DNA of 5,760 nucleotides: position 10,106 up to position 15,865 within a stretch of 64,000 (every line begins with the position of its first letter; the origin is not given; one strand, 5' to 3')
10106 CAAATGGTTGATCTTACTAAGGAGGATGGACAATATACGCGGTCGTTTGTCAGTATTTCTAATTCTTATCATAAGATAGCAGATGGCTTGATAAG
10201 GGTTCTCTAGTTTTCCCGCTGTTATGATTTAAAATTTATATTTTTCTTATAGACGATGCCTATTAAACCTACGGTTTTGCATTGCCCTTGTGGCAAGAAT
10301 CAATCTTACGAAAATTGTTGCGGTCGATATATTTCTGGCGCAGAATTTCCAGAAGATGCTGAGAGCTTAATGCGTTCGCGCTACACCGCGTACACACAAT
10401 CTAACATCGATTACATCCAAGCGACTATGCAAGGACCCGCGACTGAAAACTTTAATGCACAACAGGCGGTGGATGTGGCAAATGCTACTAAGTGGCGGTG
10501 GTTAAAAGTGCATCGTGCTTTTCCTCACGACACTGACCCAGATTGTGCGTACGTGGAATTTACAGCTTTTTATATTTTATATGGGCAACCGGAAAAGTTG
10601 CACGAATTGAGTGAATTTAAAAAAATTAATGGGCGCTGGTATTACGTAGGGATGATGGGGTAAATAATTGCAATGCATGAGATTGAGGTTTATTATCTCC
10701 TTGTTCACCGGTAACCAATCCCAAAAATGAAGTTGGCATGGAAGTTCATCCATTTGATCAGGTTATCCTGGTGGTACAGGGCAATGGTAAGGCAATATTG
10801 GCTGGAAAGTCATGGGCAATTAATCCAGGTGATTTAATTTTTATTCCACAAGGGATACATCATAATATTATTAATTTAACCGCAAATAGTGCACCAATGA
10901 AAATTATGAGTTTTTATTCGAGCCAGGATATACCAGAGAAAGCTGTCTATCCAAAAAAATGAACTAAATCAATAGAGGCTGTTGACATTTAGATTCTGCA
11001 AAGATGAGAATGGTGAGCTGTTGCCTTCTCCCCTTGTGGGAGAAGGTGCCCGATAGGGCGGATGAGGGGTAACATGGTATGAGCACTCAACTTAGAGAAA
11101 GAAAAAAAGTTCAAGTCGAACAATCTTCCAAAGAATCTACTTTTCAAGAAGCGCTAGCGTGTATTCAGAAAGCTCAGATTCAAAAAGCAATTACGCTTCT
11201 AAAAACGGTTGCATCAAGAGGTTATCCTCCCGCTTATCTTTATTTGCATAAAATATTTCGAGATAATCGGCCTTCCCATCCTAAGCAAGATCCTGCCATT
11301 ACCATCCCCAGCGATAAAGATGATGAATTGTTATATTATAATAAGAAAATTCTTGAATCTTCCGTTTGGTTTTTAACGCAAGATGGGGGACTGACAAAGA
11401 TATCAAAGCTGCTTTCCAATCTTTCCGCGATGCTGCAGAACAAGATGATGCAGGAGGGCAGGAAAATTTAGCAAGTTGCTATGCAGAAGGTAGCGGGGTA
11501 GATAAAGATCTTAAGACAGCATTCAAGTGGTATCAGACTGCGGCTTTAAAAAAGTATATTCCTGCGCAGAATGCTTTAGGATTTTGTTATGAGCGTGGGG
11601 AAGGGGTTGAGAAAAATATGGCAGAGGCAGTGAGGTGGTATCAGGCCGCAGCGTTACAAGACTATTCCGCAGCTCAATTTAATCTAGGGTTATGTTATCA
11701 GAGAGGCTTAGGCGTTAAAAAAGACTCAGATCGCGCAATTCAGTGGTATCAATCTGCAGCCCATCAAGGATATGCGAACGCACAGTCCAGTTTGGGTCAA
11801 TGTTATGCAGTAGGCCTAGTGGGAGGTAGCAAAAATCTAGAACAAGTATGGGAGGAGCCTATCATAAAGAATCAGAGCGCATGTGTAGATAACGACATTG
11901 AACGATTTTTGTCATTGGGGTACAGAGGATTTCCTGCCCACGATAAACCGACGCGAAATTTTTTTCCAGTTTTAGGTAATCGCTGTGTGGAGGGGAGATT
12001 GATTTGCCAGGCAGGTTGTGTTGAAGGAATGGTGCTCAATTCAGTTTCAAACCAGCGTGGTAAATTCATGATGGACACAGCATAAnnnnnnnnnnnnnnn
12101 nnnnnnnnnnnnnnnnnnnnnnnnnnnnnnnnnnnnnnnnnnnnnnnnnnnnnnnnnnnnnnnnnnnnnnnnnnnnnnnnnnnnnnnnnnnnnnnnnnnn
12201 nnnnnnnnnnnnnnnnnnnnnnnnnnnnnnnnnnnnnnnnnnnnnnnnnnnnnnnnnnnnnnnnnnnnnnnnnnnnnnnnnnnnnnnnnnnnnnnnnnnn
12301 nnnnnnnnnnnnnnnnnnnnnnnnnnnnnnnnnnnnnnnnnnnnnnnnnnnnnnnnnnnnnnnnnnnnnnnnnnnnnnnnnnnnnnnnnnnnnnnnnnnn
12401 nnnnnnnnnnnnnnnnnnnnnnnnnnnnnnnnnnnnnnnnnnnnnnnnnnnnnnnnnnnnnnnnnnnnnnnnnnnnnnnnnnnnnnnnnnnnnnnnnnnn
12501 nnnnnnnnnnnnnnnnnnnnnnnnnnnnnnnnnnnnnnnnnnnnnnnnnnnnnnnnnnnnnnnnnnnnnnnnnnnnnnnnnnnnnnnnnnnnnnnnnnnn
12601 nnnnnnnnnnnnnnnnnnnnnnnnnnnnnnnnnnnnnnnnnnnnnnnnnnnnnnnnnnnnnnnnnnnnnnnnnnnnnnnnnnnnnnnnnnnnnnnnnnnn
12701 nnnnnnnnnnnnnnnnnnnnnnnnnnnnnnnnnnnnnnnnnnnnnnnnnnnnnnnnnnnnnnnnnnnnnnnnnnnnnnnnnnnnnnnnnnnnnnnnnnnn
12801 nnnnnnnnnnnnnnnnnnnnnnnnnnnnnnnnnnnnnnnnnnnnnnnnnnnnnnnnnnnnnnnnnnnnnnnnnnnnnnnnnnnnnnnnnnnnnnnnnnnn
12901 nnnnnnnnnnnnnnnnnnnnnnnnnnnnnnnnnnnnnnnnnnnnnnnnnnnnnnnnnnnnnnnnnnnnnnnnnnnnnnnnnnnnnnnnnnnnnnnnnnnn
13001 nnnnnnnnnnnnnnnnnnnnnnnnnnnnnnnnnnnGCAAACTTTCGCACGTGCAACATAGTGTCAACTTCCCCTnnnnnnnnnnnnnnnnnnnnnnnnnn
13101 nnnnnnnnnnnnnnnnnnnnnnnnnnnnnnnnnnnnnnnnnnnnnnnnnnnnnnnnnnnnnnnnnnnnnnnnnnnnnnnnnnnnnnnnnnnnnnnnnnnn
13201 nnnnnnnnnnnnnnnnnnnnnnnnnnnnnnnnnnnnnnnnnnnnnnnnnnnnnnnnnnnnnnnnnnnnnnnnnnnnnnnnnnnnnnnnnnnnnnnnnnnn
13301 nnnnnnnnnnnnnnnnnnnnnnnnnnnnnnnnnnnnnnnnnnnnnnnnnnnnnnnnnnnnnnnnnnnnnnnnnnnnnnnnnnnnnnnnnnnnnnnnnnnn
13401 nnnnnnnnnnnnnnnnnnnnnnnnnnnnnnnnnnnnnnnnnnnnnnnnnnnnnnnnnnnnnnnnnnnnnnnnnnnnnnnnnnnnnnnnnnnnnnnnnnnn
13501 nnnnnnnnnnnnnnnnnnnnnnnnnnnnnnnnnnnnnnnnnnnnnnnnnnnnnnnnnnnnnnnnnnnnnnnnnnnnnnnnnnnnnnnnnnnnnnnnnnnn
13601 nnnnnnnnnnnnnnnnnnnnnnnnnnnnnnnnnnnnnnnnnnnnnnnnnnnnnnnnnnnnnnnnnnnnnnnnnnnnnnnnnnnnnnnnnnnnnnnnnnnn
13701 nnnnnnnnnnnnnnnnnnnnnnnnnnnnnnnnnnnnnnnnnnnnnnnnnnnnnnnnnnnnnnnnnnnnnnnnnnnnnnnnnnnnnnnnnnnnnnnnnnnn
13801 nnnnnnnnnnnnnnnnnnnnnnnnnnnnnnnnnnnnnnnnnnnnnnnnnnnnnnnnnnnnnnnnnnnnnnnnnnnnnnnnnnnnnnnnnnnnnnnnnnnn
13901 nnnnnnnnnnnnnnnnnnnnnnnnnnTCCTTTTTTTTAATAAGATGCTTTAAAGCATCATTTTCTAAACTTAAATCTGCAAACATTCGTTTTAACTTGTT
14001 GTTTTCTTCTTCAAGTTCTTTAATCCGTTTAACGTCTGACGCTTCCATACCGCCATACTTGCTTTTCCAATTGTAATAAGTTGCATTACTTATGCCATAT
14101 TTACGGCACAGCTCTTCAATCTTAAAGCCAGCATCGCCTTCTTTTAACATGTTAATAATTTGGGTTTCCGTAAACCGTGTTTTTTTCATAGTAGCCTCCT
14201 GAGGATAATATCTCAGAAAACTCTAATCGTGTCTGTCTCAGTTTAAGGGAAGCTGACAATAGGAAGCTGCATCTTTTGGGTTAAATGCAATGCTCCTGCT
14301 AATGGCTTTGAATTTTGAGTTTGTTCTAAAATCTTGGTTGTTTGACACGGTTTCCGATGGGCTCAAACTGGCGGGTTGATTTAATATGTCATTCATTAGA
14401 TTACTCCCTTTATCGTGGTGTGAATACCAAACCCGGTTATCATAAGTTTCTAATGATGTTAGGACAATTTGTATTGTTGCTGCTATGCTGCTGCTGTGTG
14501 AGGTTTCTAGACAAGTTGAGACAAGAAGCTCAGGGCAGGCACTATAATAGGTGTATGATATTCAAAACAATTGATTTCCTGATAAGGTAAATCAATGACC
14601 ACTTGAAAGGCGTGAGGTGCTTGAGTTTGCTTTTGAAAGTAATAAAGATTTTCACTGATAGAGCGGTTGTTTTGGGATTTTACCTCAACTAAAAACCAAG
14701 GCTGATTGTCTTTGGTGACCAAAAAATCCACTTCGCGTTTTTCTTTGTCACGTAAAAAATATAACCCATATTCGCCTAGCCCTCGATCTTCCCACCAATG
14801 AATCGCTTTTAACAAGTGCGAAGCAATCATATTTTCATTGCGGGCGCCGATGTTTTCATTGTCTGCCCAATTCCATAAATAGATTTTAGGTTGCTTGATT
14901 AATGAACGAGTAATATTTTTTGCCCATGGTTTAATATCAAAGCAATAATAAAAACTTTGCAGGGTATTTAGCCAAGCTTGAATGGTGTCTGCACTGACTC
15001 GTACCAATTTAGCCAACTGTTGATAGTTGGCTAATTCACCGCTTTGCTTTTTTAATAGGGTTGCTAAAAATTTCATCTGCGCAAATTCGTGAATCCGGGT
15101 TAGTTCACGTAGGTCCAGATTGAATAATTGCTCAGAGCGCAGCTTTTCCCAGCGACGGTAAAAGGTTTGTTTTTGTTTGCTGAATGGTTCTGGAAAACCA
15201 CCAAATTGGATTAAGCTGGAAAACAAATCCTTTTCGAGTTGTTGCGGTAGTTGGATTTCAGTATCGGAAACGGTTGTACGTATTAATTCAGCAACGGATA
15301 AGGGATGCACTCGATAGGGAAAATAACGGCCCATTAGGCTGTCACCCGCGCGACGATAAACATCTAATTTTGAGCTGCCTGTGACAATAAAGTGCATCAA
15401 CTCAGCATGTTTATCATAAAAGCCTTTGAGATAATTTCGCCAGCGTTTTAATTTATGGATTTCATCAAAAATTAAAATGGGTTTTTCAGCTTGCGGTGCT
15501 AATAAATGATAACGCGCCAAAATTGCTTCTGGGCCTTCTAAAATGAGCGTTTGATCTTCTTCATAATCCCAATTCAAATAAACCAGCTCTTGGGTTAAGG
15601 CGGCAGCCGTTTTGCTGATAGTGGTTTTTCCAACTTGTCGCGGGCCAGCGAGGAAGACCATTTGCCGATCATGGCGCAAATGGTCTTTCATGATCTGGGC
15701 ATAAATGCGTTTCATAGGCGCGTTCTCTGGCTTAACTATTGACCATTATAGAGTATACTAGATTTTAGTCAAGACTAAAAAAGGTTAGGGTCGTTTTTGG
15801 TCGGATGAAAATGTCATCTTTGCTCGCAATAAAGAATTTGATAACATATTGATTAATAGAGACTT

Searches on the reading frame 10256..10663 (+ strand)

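Call 16: search_protein_families(library=pfam, proteins=[window:10256-10663:+], max_evalue=0.001)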
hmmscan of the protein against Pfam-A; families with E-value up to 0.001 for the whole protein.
window:10256-10663:+ (135 aa): 1 family
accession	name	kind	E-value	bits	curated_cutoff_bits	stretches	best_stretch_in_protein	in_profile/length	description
PF17775.7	YchJ_M-like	-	1.6e-25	90.2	22.7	1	34-131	1-97/99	YchJ, middle NTF2-like domain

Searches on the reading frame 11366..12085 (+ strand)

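Call 29: search_protein_families(library=ncbifam, proteins=[window:11366-12085:+], max_evalue=0.01)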
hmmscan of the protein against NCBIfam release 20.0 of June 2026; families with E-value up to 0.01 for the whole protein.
window:11366-12085:+ (239 aa): 4 families
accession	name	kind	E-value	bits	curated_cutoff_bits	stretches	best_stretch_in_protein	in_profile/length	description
NF033786.1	phenyl_MerG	equivalog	5e-18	65.8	350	2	107-156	71-120/217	phenylmercury resistance protein MerG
NF047621.1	FlgprotMotXVib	equivalog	1.8e-08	34.1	330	1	78-145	85-152/211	flagellar protein MotX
NF045484.1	TransRegExoR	equivalog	1.4e-07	31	450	1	15-144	61-204/267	exopolysaccharide production regulator ExoR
NF038194.1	AlgK_TPR_lipo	equivalog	5.6e-06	25.3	700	1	71-150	304-382/448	alginate biosynthesis TPR repeat lipoprotein AlgK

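Call 30: search_protein_families(library=pfam, proteins=[window:11366-12085:+], max_evalue=1)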
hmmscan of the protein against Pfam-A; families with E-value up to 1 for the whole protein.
window:11366-12085:+ (239 aa): 5 families
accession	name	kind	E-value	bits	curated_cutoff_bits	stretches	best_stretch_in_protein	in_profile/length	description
PF08238.18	Sel1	-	5.6e-33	112.6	30.7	3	101-136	1-36/36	Sel1 repeat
PF20308.4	TPR-S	-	0.0015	19.6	27.6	1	85-143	2-57/102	Tetratricopeptide Repeats-Sensor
PF09832.14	DUF2059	-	0.062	13.7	23.6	0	47-71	18-42/60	Uncharacterized protein conserved in bacteria (DUF2059)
PF13432.12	TPR_16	-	0.18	12.8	32.7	1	86-134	14-60/65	Tetratricopeptide repeat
PF04212.24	MIT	-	0.23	12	30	0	82-95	17-30/66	MIT (microtubule interacting and transport) domain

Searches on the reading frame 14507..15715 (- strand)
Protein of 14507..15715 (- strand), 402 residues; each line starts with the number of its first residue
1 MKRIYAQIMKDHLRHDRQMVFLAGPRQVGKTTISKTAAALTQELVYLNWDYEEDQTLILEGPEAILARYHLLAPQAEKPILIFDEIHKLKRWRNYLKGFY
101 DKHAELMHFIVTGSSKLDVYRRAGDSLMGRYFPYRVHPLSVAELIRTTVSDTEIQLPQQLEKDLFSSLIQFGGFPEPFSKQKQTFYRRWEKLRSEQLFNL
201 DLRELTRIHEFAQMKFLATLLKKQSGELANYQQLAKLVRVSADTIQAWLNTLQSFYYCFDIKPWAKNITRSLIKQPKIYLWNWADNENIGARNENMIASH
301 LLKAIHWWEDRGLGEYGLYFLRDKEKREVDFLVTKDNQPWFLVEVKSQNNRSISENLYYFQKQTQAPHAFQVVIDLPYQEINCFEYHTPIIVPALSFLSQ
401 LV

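Call 30: search_protein_families(library=pfam, proteins=[window:14507-15715:-], max_evalue=1)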
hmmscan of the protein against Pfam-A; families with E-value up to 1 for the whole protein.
window:14507-15715:- (402 aa): 11 families
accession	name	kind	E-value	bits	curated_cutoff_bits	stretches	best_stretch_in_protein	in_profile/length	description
PF13173.12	AAA_14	-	1.4e-28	100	27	1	17-144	2-128/129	AAA domain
PF13635.12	DUF4143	-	2.3e-27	96.1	28.1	1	201-347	3-159/160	Domain of unknown function (DUF4143)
PF00004.35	AAA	-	8.6e-05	23.4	21.2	1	20-93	1-73/131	ATPase family associated with various cellular activities (AAA)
PF13401.12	AAA_22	-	0.00093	20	27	0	15-43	3-31/130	AAA domain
PF01637.24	ATPase_2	-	0.0018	18.5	33.2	0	69-108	102-150/225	ATPase domain predominantly from Archaea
PF13191.12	AAA_16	-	0.0064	17.4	32.6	1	8-43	15-51/167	AAA ATPase domain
PF13730.12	HTH_36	-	0.019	15.2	25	1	218-254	15-51/55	Helix-turn-helix domain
PF05496.18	RuvB_N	-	0.076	13.2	27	1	18-92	34-99/159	Holliday junction DNA helicase RuvB P-loop domain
PF13384.12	HTH_23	-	0.083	13.2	24.6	1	228-251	17-40/50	Homeodomain-like domain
PF13551.12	HTH_29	-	0.13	12.8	28.1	1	225-251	10-35/64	Winged helix-turn helix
PF00376.29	MerR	-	0.16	12.3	28.2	0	233-248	4-19/38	MerR family regulatory protein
